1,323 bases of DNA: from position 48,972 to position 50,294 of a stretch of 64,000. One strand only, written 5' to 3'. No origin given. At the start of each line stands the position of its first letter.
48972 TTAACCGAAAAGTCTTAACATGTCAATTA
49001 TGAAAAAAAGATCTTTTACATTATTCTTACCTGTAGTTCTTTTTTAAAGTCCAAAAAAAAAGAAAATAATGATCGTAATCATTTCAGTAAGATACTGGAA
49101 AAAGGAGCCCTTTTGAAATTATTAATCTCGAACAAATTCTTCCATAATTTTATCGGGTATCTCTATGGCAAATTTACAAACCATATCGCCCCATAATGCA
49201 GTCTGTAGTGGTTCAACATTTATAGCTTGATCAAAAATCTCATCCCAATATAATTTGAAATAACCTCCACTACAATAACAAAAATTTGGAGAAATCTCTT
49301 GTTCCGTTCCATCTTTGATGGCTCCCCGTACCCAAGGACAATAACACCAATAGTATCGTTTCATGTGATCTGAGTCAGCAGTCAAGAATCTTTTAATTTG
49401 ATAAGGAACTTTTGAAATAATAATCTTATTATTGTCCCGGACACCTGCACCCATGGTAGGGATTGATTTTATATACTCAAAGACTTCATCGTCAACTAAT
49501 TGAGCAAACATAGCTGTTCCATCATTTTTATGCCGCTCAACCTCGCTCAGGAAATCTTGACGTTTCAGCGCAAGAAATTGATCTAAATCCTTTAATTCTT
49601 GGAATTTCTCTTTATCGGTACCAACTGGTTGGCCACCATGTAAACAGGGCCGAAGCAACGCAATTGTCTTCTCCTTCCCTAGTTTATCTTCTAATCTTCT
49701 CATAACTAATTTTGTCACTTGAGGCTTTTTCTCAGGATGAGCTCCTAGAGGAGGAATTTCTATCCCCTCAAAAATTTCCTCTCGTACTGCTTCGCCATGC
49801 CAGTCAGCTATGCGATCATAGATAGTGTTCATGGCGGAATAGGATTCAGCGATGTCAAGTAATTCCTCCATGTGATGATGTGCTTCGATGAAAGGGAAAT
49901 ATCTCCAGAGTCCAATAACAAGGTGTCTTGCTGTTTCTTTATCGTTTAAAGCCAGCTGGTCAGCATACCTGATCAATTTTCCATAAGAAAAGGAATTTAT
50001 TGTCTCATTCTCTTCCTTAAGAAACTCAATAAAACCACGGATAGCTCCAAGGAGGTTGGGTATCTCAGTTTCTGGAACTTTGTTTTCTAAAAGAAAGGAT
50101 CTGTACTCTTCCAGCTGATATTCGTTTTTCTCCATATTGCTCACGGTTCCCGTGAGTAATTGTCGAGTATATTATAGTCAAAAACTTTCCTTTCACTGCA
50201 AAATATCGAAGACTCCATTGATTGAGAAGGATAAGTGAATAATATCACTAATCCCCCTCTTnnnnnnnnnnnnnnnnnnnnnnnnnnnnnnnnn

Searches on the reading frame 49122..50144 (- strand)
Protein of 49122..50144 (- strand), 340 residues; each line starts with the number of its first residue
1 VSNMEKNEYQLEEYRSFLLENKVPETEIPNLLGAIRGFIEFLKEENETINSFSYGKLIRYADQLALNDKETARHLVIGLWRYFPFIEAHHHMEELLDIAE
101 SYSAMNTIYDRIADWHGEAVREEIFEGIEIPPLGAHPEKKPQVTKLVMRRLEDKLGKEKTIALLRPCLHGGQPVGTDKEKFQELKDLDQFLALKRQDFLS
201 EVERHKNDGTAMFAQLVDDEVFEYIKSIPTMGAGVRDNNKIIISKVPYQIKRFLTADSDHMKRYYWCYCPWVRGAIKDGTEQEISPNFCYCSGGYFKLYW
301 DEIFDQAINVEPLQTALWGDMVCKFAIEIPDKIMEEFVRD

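Call 64: search_protein_families(library=pfam, proteins=[window:49122-50144:-], max_evalue=0.0001)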
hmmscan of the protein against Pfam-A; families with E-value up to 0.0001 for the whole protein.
window:49122-50144:- (340 aa): 1 family
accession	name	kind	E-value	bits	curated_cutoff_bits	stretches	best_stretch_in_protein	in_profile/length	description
PF19641.4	DUF6144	-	1.1e-05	25.9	28.8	0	258-330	110-176/181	Family of unknown function (DUF6144)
